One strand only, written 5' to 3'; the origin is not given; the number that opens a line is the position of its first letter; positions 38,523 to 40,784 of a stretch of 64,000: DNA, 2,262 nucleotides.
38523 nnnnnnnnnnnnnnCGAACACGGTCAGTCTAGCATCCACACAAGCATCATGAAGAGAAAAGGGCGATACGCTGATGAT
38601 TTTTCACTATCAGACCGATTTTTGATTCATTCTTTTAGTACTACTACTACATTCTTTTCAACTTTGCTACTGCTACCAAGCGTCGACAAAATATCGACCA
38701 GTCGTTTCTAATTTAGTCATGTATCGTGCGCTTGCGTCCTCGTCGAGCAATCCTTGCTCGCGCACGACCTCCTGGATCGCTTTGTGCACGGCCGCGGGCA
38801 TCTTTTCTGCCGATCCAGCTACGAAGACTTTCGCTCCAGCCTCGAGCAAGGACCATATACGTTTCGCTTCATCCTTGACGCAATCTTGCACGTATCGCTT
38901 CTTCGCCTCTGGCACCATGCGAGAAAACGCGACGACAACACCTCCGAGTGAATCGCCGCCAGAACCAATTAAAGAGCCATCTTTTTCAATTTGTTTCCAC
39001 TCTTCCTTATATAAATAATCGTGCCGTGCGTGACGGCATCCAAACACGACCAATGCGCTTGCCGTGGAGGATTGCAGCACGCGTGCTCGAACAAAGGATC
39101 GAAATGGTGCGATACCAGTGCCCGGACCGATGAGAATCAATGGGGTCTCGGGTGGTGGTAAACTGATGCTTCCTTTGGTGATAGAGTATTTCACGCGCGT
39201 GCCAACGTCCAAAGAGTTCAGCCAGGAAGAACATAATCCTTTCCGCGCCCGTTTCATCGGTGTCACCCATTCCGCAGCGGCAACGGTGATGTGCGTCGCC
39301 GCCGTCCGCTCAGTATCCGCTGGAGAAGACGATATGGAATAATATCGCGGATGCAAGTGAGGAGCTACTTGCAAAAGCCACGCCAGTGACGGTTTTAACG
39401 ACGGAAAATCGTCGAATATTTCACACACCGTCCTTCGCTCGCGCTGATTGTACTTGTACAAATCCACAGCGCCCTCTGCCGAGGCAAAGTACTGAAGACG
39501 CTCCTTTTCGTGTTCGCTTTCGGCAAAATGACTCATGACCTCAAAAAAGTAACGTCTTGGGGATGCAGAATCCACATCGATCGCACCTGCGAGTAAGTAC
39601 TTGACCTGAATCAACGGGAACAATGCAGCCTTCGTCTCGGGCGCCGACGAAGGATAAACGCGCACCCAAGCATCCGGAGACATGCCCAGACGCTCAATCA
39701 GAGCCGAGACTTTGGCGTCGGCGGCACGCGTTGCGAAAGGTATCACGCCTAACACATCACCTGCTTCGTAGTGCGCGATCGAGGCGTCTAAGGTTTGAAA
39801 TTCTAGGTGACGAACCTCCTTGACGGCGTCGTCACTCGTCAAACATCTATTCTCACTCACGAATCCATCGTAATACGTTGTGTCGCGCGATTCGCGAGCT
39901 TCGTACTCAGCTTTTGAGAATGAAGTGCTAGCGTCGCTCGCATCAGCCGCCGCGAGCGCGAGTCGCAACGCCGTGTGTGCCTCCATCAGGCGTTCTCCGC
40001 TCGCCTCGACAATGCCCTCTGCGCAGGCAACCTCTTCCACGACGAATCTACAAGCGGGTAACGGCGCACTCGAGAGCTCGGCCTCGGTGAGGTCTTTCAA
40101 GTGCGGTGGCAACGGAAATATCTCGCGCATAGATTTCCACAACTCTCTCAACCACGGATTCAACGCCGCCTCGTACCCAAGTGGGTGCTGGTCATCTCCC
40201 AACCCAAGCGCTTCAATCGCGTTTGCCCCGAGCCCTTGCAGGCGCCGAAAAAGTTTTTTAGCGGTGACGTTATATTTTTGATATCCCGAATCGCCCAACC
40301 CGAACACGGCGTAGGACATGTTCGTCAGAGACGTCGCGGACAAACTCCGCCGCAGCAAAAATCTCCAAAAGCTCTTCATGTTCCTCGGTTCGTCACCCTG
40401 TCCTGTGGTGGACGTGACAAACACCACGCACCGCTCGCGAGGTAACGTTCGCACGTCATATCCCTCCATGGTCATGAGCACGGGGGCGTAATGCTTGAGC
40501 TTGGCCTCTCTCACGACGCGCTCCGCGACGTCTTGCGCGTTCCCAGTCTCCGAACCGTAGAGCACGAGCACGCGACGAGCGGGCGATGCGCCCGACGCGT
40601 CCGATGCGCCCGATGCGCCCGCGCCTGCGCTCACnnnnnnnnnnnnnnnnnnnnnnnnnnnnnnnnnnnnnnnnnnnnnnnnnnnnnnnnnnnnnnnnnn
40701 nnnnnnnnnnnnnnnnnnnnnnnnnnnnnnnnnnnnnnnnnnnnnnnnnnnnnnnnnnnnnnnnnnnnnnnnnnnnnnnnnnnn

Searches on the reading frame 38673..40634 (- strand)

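Call 91: search_protein_families(library=pfam, proteins=[window:38673-40634:-], max_evalue=0.00001)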
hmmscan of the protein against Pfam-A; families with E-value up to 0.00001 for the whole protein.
window:38673-40634:- (653 aa): 3 families
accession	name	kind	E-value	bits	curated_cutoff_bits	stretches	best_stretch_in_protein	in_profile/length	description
PF00667.26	FAD_binding_1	-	2.9e-38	132.1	32.3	1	259-471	13-222/222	FAD binding domain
PF00258.30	Flavodoxin_1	-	3.1e-36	125.1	25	1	24-161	1-143/143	Flavodoxin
PF00175.26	NAD_binding_1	-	3.1e-12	47.5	22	1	501-617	1-108/109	Oxidoreductase NAD-binding domain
